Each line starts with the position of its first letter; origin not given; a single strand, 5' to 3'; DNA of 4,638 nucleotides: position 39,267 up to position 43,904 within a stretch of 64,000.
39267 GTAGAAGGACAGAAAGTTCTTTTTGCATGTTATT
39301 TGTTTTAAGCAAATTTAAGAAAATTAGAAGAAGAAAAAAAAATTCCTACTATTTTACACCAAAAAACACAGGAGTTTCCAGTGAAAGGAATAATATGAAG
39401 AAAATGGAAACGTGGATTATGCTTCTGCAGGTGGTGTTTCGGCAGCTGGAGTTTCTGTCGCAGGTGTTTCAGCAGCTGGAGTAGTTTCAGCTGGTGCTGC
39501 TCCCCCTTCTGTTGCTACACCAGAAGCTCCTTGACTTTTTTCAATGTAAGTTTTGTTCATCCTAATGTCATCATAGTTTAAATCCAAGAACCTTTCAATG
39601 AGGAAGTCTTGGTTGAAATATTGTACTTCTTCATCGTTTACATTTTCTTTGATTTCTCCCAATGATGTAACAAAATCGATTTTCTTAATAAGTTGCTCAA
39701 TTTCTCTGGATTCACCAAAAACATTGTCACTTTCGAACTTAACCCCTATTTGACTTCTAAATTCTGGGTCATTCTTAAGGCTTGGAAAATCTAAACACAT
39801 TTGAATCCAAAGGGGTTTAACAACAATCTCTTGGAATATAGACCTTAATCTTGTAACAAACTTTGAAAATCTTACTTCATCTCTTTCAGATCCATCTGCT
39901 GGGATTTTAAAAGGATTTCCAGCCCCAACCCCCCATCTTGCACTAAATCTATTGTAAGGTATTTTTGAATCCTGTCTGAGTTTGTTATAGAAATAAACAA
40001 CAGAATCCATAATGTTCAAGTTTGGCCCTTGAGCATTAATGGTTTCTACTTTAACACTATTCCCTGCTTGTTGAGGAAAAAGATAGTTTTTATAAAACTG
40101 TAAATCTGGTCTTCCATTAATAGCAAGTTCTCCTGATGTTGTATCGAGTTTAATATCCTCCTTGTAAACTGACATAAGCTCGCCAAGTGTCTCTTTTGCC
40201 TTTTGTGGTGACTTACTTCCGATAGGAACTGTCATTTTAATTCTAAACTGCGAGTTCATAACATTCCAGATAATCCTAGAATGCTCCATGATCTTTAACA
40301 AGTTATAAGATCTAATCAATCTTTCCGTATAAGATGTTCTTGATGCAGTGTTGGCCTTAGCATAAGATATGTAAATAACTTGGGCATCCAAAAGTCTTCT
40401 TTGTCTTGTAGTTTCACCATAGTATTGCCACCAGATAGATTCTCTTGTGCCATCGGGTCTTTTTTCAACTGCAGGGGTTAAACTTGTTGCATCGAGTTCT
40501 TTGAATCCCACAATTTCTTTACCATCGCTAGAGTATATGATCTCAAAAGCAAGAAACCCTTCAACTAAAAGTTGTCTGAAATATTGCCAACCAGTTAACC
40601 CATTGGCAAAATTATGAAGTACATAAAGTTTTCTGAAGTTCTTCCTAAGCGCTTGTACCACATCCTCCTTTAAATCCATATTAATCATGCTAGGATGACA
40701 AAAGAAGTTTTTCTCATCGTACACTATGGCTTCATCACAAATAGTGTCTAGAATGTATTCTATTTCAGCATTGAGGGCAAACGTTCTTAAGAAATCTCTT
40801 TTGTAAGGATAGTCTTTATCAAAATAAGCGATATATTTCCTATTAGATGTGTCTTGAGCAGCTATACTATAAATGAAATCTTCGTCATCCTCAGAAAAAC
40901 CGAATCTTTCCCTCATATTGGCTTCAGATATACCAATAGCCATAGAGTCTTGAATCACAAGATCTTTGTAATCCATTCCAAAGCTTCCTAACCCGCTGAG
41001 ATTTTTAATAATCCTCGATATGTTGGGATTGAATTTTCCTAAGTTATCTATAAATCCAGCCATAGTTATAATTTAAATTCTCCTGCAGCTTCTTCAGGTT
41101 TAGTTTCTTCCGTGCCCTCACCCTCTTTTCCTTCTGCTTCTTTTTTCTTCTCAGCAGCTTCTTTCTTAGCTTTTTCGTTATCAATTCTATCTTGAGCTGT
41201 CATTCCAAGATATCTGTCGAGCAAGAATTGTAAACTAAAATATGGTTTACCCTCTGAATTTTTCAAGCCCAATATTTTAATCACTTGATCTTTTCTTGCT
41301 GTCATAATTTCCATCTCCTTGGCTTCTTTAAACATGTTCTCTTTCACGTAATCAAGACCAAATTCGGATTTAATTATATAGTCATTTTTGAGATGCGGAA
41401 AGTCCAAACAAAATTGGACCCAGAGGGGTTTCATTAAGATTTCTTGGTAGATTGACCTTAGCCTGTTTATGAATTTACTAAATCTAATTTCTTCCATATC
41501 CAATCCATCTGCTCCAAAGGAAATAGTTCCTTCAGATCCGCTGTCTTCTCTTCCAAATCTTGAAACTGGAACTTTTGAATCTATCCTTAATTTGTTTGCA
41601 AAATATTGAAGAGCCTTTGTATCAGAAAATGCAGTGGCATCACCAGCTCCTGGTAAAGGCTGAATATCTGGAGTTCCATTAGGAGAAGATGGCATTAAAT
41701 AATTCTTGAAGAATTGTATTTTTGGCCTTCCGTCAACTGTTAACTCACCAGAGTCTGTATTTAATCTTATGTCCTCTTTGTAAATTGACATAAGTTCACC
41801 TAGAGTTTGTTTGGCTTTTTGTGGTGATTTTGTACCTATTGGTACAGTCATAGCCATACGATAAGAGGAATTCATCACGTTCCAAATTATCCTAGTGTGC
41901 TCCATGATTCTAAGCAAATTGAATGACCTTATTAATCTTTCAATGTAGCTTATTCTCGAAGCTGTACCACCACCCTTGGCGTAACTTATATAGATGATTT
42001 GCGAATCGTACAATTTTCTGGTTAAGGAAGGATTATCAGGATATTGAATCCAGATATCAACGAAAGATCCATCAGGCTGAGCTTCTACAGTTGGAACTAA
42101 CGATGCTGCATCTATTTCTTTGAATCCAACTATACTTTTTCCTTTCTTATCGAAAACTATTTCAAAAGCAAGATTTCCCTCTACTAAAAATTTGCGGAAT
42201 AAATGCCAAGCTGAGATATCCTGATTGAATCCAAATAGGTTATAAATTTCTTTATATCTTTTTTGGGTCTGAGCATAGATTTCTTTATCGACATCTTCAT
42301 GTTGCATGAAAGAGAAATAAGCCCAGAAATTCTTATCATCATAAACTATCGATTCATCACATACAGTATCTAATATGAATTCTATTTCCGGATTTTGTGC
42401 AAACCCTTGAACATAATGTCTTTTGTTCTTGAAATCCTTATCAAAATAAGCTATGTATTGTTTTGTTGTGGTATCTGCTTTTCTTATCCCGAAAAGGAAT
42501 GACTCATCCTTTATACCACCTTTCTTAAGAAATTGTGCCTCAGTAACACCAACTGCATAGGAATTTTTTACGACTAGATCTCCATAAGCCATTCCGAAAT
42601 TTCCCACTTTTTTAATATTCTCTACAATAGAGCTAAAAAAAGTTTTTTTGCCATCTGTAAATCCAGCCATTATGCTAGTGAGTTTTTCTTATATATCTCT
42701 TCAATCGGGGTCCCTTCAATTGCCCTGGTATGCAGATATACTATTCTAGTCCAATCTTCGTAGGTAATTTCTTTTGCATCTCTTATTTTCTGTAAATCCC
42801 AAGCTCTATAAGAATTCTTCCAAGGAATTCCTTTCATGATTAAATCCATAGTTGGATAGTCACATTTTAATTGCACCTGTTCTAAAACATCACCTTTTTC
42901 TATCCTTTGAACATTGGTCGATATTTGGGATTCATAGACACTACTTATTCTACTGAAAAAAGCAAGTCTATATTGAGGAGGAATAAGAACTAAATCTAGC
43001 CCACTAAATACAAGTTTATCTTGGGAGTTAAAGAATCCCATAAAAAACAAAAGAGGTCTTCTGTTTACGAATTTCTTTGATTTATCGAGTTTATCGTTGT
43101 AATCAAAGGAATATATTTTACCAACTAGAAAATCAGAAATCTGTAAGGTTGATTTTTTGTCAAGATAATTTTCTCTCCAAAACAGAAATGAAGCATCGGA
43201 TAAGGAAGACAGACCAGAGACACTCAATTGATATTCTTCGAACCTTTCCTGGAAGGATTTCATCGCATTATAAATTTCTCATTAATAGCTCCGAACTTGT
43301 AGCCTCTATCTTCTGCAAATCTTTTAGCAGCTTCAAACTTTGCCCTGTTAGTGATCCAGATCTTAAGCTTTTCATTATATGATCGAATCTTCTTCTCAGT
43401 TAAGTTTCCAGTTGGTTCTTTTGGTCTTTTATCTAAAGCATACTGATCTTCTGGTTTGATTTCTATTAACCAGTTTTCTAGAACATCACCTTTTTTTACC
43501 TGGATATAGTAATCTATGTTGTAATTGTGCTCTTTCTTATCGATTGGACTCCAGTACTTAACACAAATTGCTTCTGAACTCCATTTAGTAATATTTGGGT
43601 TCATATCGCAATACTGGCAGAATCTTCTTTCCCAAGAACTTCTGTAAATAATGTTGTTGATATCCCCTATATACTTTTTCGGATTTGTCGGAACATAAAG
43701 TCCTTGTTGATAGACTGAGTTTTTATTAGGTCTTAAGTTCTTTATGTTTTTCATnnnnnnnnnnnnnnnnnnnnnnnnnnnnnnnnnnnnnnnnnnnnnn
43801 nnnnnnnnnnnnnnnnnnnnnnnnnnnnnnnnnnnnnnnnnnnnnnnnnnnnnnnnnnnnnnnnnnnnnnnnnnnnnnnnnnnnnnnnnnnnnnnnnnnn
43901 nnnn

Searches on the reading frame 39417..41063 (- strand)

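Call 6: search_protein_families(library=phrogs, proteins=[window:39417-41063:-], max_evalue=0.01)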
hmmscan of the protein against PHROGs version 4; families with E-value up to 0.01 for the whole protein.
window:39417-41063:- (548 aa): 1 family
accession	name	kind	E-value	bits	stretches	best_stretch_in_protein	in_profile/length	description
phrog_213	-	head and packaging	4.9e-56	191.4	1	93-514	68-501/528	portal protein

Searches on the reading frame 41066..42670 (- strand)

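Call 6: search_protein_families(library=phrogs, proteins=[window:41066-42670:-], max_evalue=0.01)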
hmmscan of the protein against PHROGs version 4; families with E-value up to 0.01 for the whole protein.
window:41066-42670:- (534 aa): 1 family
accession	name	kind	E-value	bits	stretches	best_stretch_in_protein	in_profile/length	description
phrog_213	-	head and packaging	2.8e-58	198.8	1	69-527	46-519/528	portal protein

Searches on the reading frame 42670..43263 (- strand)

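Call 6: search_protein_families(library=phrogs, proteins=[window:42670-43263:-], max_evalue=0.01)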
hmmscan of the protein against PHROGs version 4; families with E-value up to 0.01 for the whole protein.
window:42670-43263:- (197 aa): 1 family
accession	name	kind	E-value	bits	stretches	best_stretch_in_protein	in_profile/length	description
phrog_429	-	DNA, RNA and nucleotide metabolism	1.2e-08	36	1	29-183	46-187/210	DNA end protector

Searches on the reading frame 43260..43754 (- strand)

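Call 6: search_protein_families(library=phrogs, proteins=[window:43260-43754:-], max_evalue=0.01)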
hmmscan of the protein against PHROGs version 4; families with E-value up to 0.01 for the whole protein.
window:43260-43754:- (164 aa): 2 families
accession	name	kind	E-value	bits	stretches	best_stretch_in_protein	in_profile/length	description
phrog_218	-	connector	2.1e-44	152.1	1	15-162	3-141/148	head closure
phrog_14892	-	connector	2.9e-14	54.5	1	47-161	2-109/117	head closure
